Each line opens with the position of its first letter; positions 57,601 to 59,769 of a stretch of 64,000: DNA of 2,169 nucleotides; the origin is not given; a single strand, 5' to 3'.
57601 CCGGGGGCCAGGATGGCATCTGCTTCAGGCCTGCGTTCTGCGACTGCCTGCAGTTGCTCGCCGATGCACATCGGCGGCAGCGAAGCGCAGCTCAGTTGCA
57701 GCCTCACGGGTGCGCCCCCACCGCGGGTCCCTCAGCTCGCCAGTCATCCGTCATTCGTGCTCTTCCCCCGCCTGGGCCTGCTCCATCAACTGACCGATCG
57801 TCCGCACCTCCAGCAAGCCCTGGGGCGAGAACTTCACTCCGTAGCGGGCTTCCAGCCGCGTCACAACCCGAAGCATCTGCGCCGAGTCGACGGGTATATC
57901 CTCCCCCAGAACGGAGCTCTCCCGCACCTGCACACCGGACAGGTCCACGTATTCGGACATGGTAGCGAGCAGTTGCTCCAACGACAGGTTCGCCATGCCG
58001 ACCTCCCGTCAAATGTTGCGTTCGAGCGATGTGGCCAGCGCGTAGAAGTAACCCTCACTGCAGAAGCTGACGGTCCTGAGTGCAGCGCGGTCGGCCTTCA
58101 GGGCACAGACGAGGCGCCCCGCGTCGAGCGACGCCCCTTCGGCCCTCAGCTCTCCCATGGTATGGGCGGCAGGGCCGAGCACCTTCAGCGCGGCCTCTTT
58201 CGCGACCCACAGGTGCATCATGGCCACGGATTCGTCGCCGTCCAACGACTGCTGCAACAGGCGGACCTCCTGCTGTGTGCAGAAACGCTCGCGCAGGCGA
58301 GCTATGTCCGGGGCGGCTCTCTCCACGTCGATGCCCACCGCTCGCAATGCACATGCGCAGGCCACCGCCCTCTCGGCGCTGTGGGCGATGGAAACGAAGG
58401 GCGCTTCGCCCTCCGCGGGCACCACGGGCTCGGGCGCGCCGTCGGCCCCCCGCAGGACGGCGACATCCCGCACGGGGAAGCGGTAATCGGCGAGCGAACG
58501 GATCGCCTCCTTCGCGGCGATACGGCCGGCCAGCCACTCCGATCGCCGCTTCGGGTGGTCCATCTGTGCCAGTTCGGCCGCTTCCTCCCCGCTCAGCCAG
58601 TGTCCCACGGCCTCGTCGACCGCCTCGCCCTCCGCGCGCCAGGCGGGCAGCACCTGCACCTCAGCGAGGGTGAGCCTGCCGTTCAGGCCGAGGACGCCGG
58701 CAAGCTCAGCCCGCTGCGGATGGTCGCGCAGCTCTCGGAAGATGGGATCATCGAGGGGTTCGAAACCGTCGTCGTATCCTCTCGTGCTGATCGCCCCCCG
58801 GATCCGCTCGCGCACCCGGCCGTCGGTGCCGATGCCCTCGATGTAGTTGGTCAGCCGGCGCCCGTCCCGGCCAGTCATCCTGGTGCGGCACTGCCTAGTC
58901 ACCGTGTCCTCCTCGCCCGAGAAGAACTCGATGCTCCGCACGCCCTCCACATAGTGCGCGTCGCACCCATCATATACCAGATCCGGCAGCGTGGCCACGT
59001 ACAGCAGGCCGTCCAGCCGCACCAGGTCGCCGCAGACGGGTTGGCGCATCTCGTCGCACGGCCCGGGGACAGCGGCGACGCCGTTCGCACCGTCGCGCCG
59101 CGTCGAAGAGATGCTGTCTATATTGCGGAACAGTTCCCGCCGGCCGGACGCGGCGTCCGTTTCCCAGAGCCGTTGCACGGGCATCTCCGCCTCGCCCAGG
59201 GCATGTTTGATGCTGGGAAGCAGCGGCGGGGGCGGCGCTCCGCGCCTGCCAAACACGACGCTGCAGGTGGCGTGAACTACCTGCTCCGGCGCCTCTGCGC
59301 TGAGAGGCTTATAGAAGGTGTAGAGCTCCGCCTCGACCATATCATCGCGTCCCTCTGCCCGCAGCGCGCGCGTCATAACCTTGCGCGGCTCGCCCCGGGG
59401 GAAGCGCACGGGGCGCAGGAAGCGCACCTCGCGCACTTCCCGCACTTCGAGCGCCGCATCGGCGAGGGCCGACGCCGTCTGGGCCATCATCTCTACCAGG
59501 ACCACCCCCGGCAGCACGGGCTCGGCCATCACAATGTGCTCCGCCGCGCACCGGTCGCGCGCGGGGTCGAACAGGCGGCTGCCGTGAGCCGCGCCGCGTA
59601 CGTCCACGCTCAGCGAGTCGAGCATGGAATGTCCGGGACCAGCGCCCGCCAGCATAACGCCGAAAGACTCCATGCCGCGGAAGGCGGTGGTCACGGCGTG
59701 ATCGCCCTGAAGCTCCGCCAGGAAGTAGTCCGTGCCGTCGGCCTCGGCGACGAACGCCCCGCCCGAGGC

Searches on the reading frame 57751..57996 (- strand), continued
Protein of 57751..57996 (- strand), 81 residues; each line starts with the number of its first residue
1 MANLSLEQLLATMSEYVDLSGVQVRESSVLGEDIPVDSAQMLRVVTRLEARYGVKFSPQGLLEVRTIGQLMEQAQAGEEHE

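Call 76: search_protein_families(library=ncbifam, proteins=[L093:8965-14391:+, P0061, L094:5983-9048:+], max_evalue=1e-30)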
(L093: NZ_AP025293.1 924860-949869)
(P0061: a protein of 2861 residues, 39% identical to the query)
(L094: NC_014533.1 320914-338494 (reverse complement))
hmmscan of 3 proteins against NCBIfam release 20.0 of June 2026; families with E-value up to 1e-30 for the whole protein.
L093:8965-14391:+ (1809 aa): 18 families
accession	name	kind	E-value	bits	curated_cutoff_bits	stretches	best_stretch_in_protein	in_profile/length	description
TIGR02813.1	omega_3_PfaA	subfamily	0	2170.4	1010.1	4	5-1040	1-1042/2582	polyketide-type polyunsaturated fatty acid synthase PfaA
NF045894.1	PKS_plus_SDR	equivalog_domain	4.7e-156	521.6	1740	1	189-1002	146-916/1515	type I polyketide synthase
NF040607.1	mycolic_Pks13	equivalog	1.7e-110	370.5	2100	1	191-507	246-558/1680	polyketide synthase Pks13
NF041183.1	Pks2_ls1_myc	equivalog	4.6e-95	318.9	2400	1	193-905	150-840/2086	sulfolipid-1 biosynthesis phthioceranic/hydroxyphthioceranic acid synthase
TIGR03150.1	fabF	equivalog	2.2e-52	178.2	493.75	1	174-469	122-406/407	beta-ketoacyl-ACP synthase II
NF005589.0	PRK07314.1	subfamily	1.8e-49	168.6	387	1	187-470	135-410/413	beta-ketoacyl-ACP synthase II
TIGR00128.1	fabD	equivalog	3.2e-49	167.9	260.9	1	587-880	4-287/290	ACP S-malonyltransferase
NF004970.0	PRK06333.1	subfamily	2.7e-45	155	525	1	169-469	125-419/424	beta-ketoacyl-ACP synthase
NF053555.1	prodigi_MBC_PigJ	equivalog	2e-44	152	900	1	198-470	495-757/759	prodigiosin MBC biosynthesis protein PigJ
TIGR03131.1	malonate_mdcH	equivalog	2e-39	135.8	297.9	1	588-886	3-282/297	malonate decarboxylase subunit epsilon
NF002147.0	PRK00982.1-1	equivalog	3.2e-37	126.2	84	0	1478-1555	4-79/83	acyl carrier protein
NF006274.0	PRK08439.1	equivalog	6.8e-37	127.2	621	1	188-464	134-398/406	beta-ketoacyl-ACP synthase II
NF058662.1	cispenta_AmcF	equivalog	1.9e-34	119.2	325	1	206-429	119-337/369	cispentacin biosynthesis acyltransferase subunit AmcF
NF006434.0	PRK08722.1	equivalog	3.7e-34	118.3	759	1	187-464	135-406/414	beta-ketoacyl-ACP synthase II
NF006618.0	PRK09185.1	subfamily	5.6e-34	117.8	407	1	196-469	141-390/394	beta-ketoacyl-ACP synthase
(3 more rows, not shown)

P0061 (2861 aa): 21 families
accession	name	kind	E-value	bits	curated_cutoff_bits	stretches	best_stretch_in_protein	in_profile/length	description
TIGR02813.1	omega_3_PfaA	subfamily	0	1135.2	1010.1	2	701-1563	8-884/2582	polyketide-type polyunsaturated fatty acid synthase PfaA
NF045894.1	PKS_plus_SDR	equivalog_domain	1e-235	785.6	1740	2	701-1610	2-865/1515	type I polyketide synthase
NF040607.1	mycolic_Pks13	equivalog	1.1e-130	437.4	2100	1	700-1156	101-534/1680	polyketide synthase Pks13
NF041183.1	Pks2_ls1_myc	equivalog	1.6e-130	436.5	2400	1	701-1569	3-824/2086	sulfolipid-1 biosynthesis phthioceranic/hydroxyphthioceranic acid synthase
TIGR03150.1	fabF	equivalog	5.6e-57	193.3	493.75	1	702-1145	3-406/407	beta-ketoacyl-ACP synthase II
NF005589.0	PRK07314.1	subfamily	9e-55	186.1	387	1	702-1148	6-412/413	beta-ketoacyl-ACP synthase II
TIGR00128.1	fabD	equivalog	3.2e-54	184.4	260.9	1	1264-1559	2-287/290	ACP S-malonyltransferase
NF004970.0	PRK06333.1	subfamily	1.7e-49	168.8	525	1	702-1149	6-423/424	beta-ketoacyl-ACP synthase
TIGR03131.1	malonate_mdcH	equivalog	1.2e-46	159.5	297.9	1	1265-1566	1-283/297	malonate decarboxylase subunit epsilon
NF053555.1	prodigi_MBC_PigJ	equivalog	1.4e-42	146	900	1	872-1146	493-757/759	prodigiosin MBC biosynthesis protein PigJ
NF037940.1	PKS_MbtD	equivalog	1e-38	133.1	1150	0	1261-1568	88-384/978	mycobactin polyketide synthase MbtD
NF006618.0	PRK09185.1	subfamily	1.2e-37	129.9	407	1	871-1145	140-390/394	beta-ketoacyl-ACP synthase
NF058662.1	cispenta_AmcF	equivalog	6.8e-37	127.3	325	1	874-1105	111-337/369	cispentacin biosynthesis acyltransferase subunit AmcF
NF005490.0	PRK07103.1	equivalog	1.1e-36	126.7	445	1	870-1147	147-412/414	polyketide beta-ketoacyl:acyl carrier protein synthase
NF006274.0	PRK08439.1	equivalog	1.6e-36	126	621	1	768-1144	55-402/406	beta-ketoacyl-ACP synthase II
TIGR03151.1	enACPred_II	equivalog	4e-34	118.3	453.1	0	335-622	11-266/307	enoyl-[acyl-carrier-protein] reductase FabK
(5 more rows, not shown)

L094:5983-9048:+ (1022 aa): 14 families
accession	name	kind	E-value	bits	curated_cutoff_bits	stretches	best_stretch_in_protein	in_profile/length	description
NF045894.1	PKS_plus_SDR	equivalog_domain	7.2e-143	477.9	1740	1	195-932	145-857/1515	type I polyketide synthase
TIGR02813.1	omega_3_PfaA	subfamily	5.6e-127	424.7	1010.1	1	13-916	5-908/2582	polyketide-type polyunsaturated fatty acid synthase PfaA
NF040607.1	mycolic_Pks13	equivalog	2e-93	313.9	2100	1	193-480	241-531/1680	polyketide synthase Pks13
NF041183.1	Pks2_ls1_myc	equivalog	2.4e-92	309.9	2400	1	200-809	150-731/2086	sulfolipid-1 biosynthesis phthioceranic/hydroxyphthioceranic acid synthase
TIGR03150.1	fabF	equivalog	9.8e-46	156.2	493.75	1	196-471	134-405/407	beta-ketoacyl-ACP synthase II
NF005589.0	PRK07314.1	subfamily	2.4e-45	155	387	1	194-471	135-408/413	beta-ketoacyl-ACP synthase II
NF005490.0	PRK07103.1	equivalog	6.6e-41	140.7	445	1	202-473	148-411/414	polyketide beta-ketoacyl:acyl carrier protein synthase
NF004970.0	PRK06333.1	subfamily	7.2e-39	133.8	525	1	198-472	148-419/424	beta-ketoacyl-ACP synthase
TIGR00128.1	fabD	equivalog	2.4e-36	125.7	260.9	1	598-892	2-287/290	ACP S-malonyltransferase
NF058662.1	cispenta_AmcF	equivalog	9.2e-36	123.6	325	1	217-470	123-365/369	cispentacin biosynthesis acyltransferase subunit AmcF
NF004618.0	PRK05952.1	equivalog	4.3e-33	114.8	455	1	221-473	145-381/384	beta-ketoacyl-ACP synthase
NF005935.0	PRK07967.1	equivalog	8.5e-32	110.5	630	0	100-471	73-400/406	beta-ketoacyl-ACP synthase I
TIGR03131.1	malonate_mdcH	equivalog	1.1e-31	110.4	297.9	0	599-892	1-276/297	malonate decarboxylase subunit epsilon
NF053555.1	prodigi_MBC_PigJ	equivalog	7.7e-31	107.1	900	0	169-473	459-757/759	prodigiosin MBC biosynthesis protein PigJ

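Call 77: search_protein_families(library=ncbifam, proteins=[P0001, P0002, P0011], max_evalue=1e-60)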
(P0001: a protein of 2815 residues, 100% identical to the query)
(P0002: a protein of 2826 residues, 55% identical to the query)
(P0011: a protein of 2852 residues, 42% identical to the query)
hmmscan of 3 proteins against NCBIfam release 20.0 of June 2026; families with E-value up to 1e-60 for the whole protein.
P0001 (2815 aa): 5 families
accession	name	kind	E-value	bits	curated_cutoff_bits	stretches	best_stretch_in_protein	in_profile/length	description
TIGR02813.1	omega_3_PfaA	subfamily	8.8e-212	706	1010.1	1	673-1544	8-882/2582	polyketide-type polyunsaturated fatty acid synthase PfaA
NF045894.1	PKS_plus_SDR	equivalog_domain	1.3e-207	692.5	1740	1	840-1588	133-860/1515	type I polyketide synthase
NF040607.1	mycolic_Pks13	equivalog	2.7e-114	383.1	2100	1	641-1161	66-542/1680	polyketide synthase Pks13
NF041183.1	Pks2_ls1_myc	equivalog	2e-109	366.5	2400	1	852-1584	145-858/2086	sulfolipid-1 biosynthesis phthioceranic/hydroxyphthioceranic acid synthase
TIGR03150.1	fabF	equivalog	4.6e-61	206.7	493.75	0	854-1130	135-406/407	beta-ketoacyl-ACP synthase II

P0002 (2826 aa): 4 families
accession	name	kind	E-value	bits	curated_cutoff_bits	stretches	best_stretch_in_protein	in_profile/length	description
TIGR02813.1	omega_3_PfaA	subfamily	8.5e-223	742.6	1010.1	1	671-1547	9-883/2582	polyketide-type polyunsaturated fatty acid synthase PfaA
NF045894.1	PKS_plus_SDR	equivalog_domain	8.1e-208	693.2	1740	1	846-1588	142-858/1515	type I polyketide synthase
NF040607.1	mycolic_Pks13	equivalog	1.3e-117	394.1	2100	1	663-1140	95-536/1680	polyketide synthase Pks13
NF041183.1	Pks2_ls1_myc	equivalog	3.3e-113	379.1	2400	1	849-1545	145-815/2086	sulfolipid-1 biosynthesis phthioceranic/hydroxyphthioceranic acid synthase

P0011 (2852 aa): 4 families
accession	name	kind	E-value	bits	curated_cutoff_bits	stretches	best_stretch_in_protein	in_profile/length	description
TIGR02813.1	omega_3_PfaA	subfamily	1.5e-221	738.5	1010.1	1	676-1586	9-912/2582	polyketide-type polyunsaturated fatty acid synthase PfaA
NF045894.1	PKS_plus_SDR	equivalog_domain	4.7e-210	700.6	1740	1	853-1604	137-861/1515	type I polyketide synthase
NF040607.1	mycolic_Pks13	equivalog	9.3e-108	361.4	2100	1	861-1601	243-1001/1680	polyketide synthase Pks13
NF041183.1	Pks2_ls1_myc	equivalog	1.8e-105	353.4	2400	1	863-1594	147-853/2086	sulfolipid-1 biosynthesis phthioceranic/hydroxyphthioceranic acid synthase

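Call 85: list_cluster_members(proteins=[P0125, P0001, P0002, P0011])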
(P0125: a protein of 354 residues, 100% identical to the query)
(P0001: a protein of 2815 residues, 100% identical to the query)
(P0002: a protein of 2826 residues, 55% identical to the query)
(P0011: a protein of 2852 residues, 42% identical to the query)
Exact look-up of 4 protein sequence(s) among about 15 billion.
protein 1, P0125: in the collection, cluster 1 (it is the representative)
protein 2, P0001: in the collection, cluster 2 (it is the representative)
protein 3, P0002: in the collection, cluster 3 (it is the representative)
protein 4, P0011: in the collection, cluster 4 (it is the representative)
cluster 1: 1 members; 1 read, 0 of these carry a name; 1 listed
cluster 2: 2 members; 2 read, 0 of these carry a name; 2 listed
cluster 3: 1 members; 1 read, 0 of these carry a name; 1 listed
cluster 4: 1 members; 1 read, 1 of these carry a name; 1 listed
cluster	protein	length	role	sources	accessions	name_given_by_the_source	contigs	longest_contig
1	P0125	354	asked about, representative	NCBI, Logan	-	-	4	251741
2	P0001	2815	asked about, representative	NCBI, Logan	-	-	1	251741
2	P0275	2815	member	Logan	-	-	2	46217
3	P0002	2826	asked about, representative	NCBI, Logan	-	-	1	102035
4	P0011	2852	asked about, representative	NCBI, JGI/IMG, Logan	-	acyl transferase domain-containing protein/NAD(P)H-dependent flavin oxidoreductase YrpB ...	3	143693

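Call 92: search_solved_structures(query=L012:1658-3292:-, max_evalue=10)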
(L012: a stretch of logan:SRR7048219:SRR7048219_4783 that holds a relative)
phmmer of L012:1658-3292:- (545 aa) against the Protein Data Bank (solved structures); distinct sequences matched with E-value up to 10: 1.
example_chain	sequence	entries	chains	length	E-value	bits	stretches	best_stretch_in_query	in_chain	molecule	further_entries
7fik_W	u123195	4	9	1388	2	10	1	190-264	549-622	Nup155-prov protein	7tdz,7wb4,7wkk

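Call 93: search_solved_structures(query=L012:5859-7511:+, max_evalue=0.01)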
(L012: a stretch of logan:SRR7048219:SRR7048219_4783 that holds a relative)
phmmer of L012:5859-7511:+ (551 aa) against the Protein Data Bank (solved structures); distinct sequences matched with E-value up to 0.01: 4.
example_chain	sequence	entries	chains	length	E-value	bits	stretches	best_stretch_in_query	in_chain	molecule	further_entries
3szy_A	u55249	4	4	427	6.5e-08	35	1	12-240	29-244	phosphonoacetate hydrolase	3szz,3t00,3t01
3t02_A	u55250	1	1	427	3.2e-07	32.7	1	12-240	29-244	phosphonoacetate hydrolase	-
4b56_A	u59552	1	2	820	0.009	18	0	9-79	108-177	ECTONUCLEOTIDE PYROPHOSPHATASE/PHOSPHODIESTERASE FAMILY MEMBER 1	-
4gtw_A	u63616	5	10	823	0.0091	18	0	9-79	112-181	Ectonucleotide pyrophosphatase/phosphodiesterase family member 2, Alkaline phosphodiestera | Ectonucleotide pyrophosphatase/phosphodiesterase family member 1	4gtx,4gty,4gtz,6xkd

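Call 98: search_solved_structures(query=L002:1541-3550:+, max_evalue=0.001)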
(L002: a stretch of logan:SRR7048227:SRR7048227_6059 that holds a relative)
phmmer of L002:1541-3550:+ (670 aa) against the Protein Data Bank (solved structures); distinct sequences matched with E-value up to 0.001: 9.
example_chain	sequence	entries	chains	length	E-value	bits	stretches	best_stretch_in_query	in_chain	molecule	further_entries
2z6i_A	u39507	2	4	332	4.4e-21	78.3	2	333-478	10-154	Trans-2-enoyl-ACP reductase II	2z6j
5gvh_A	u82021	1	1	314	2.3e-18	69.3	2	334-478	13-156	Enoyl-[acyl-carrier-protein] reductase [FMN]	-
3bo9_A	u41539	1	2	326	2.7e-18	69.1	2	333-477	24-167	Putative nitroalkan dioxygenase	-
5gvj_A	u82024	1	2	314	2.9e-18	69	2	334-477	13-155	Enoyl-[acyl-carrier-protein] reductase [FMN]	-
7l00_A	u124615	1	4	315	2.6e-17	65.8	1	333-650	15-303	Enoyl-Acyl Carrier Protein Reductase FabK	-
9pl0_A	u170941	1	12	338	2.6e-17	65.8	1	327-587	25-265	Enoyl-[acyl-carrier-protein] reductase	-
4iql_A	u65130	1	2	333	2.1e-10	43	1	328-541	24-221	Enoyl-(Acyl-carrier-protein) reductase II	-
3bw2_A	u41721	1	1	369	2.6e-05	26.2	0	404-553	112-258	2-nitropropane dioxygenase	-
3bw4_A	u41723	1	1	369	2.8e-05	26.1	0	404-553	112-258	2-nitropropane dioxygenase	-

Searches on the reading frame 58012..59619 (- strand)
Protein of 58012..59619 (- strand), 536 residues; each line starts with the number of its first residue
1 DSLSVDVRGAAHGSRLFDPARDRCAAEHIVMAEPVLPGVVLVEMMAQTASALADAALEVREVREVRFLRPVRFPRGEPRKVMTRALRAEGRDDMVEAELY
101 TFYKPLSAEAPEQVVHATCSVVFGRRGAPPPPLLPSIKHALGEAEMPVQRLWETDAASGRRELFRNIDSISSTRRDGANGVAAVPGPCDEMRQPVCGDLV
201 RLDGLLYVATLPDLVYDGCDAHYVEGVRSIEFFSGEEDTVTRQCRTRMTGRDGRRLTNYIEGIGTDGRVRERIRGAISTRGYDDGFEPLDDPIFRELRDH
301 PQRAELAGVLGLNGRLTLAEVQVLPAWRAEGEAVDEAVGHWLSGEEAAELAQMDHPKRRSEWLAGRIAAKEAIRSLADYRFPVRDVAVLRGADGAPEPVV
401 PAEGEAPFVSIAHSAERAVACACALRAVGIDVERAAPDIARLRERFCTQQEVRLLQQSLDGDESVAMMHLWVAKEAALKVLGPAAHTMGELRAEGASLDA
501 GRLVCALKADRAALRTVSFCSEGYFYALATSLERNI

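Call 67: search_protein_representatives(protein=window:58012-59619:-)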
Query: 536 residues. Proteins with E-value up to 0.001 (for the whole library): 4284; up to 1e-10: 315; up to 1e-30: 28. The best 150 are listed.
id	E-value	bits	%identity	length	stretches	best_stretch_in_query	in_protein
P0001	0.0e+00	1185.5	100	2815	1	1-536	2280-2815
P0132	1.2e-106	374.2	42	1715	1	2-532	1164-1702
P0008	1.7e-96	340.7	41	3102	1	2-535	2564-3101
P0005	1.1e-90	321.5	39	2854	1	4-533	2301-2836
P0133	1.3e-84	301.5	38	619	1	10-530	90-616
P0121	9.2e-83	295.4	39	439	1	99-530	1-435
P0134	1.6e-81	291.3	34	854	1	3-529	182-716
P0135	5.4e-80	286.2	36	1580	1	13-533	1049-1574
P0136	8.5e-76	272.4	36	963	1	8-529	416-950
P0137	2.6e-73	264.2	33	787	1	5-530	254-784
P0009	2.5e-69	251.0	32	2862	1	4-530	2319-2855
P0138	4.7e-68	246.8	31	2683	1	8-529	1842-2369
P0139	5.5e-67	243.3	34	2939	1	9-531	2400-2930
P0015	2.7e-66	241.1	33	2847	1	12-528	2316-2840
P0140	3.6e-66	240.6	31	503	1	42-529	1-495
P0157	4.6e-26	108.3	33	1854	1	290-534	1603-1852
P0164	8.1e-20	87.7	29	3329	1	16-482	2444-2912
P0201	1.5e-14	70.3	36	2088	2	342-523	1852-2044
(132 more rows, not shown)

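Call 68: search_protein_families(library=pfam, proteins=[P0157, P0201, P0138, P0164], max_evalue=0.00001)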
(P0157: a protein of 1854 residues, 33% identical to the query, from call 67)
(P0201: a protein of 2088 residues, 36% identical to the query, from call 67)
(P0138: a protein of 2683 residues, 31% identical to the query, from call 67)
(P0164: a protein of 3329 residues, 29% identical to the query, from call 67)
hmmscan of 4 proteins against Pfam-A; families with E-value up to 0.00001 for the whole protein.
P0157 (1854 aa): 9 families
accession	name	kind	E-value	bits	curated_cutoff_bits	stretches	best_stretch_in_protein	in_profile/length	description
PF00109.32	ketoacyl-synt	-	2.2e-58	198.3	20.8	1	22-307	2-252/252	Beta-ketoacyl synthase, N-terminal domain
PF02801.28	Ketoacyl-synt_C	-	6e-34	117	20.8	1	315-432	1-118/119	Beta-ketoacyl synthase, C-terminal domain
PF00698.26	Acyl_transf_1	-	1.3e-25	91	32.7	1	604-896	1-275/319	Acyl transferase domain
PF08659.16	KR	-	3.4e-24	86.2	22.6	1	1318-1525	2-164/180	KR domain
PF00106.31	adh_short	-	6.8e-16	58.8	26.6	1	1408-1513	43-152/195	short chain dehydrogenase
PF16197.11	KAsynt_C_assoc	-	1.2e-09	39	33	1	435-531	1-86/111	Ketoacyl-synthetase C-terminal extension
PF01648.25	ACPS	-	9.7e-08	32.5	25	1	1744-1808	1-71/111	4'-phosphopantetheinyl transferase superfamily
PF13561.12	adh_short_C2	-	3.9e-06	27.1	27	1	1408-1512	38-145/236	Enoyl-(Acyl carrier protein) reductase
PF00550.31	PP-binding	-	4.8e-06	27.2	20.8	0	992-1060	1-65/67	Phosphopantetheine attachment site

P0201 (2088 aa): 8 families
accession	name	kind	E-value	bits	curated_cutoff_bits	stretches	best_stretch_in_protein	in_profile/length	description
PF08659.16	KR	-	7.9e-28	98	22.6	1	1226-1443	1-178/180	KR domain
PF00106.31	adh_short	-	1.7e-18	67.3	26.6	1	1302-1428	35-162/195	short chain dehydrogenase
PF00109.32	ketoacyl-synt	-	1.2e-16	61.5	20.8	1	293-488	85-251/252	Beta-ketoacyl synthase, N-terminal domain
PF00550.31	PP-binding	-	8.3e-14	52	20.8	0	756-823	2-67/67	Phosphopantetheine attachment site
PF13561.12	adh_short_C2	-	1.2e-13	51.6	27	1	1302-1426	30-154/236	Enoyl-(Acyl carrier protein) reductase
PF21089.3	PKS_DH_N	-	3.5e-11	43.4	27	1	1548-1623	26-99/103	Polyketide synthase dehydratase domain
PF01648.25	ACPS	-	7.6e-11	42.5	25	1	1950-2024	2-84/111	4'-phosphopantetheinyl transferase superfamily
PF14765.12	PS-DH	-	1.3e-08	35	23.7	1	1678-1817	31-160/166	Polyketide synthase dehydratase N-terminal domain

P0138 (2683 aa): 9 families
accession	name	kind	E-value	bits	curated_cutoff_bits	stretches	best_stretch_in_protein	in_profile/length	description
PF00109.32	ketoacyl-synt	-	3.9e-60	204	20.8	1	672-957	2-252/252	Beta-ketoacyl synthase, N-terminal domain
PF02801.28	Ketoacyl-synt_C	-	2.1e-37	128.2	20.8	1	965-1082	1-118/119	Beta-ketoacyl synthase, C-terminal domain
PF03060.21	NMO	-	5.2e-24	85.7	28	2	399-596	104-285/331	Nitronate monooxygenase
PF08659.16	KR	-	2.5e-17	63.8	22.6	1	1552-1755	4-164/180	KR domain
PF00106.31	adh_short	-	7.6e-12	45.6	26.6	1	1635-1763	40-172/195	short chain dehydrogenase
PF01648.25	ACPS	-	1.5e-10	41.5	25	1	2269-2334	2-75/111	4'-phosphopantetheinyl transferase superfamily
PF13561.12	adh_short_C2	-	2.6e-10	40.7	27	1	1633-1742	33-145/236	Enoyl-(Acyl carrier protein) reductase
PF16197.11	KAsynt_C_assoc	-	8.4e-09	36.3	33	1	1085-1143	1-56/111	Ketoacyl-synthetase C-terminal extension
PF00550.31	PP-binding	-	1.3e-06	29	20.8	1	1220-1270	2-51/67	Phosphopantetheine attachment site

P0164 (3329 aa): 12 families
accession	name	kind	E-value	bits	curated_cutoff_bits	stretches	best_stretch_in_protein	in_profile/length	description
PF00109.32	ketoacyl-synt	-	9.4e-56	189.6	20.8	1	701-987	2-252/252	Beta-ketoacyl synthase, N-terminal domain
PF00698.26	Acyl_transf_1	-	9.4e-38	130.9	32.7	1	1286-1591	2-283/319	Acyl transferase domain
PF02801.28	Ketoacyl-synt_C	-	1.9e-31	109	20.8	1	996-1112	2-118/119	Beta-ketoacyl synthase, C-terminal domain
PF00550.31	PP-binding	-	7.2e-26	90.7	20.8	2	2984-3048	2-67/67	Phosphopantetheine attachment site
PF00975.26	Thioesterase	-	1.6e-20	74.7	26.4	1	3107-3175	40-108/226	Thioesterase domain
PF03060.21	NMO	-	2.6e-18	67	28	1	404-670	101-327/331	Nitronate monooxygenase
PF08659.16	KR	-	1.8e-12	48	22.6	1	2220-2362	38-178/180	KR domain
PF00106.31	adh_short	-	1.2e-09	38.4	26.6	1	2227-2346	41-163/195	short chain dehydrogenase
PF13561.12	adh_short_C2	-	1.1e-08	35.4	27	1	2226-2333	35-144/236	Enoyl-(Acyl carrier protein) reductase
PF01648.25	ACPS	-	1.8e-08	34.8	25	1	2857-2934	2-85/111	4'-phosphopantetheinyl transferase superfamily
PF21089.3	PKS_DH_N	-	2.5e-08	34.2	27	1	2425-2512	1-88/103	Polyketide synthase dehydratase domain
PF16197.11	KAsynt_C_assoc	-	3.5e-08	34.3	33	1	1115-1175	1-58/111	Ketoacyl-synthetase C-terminal extension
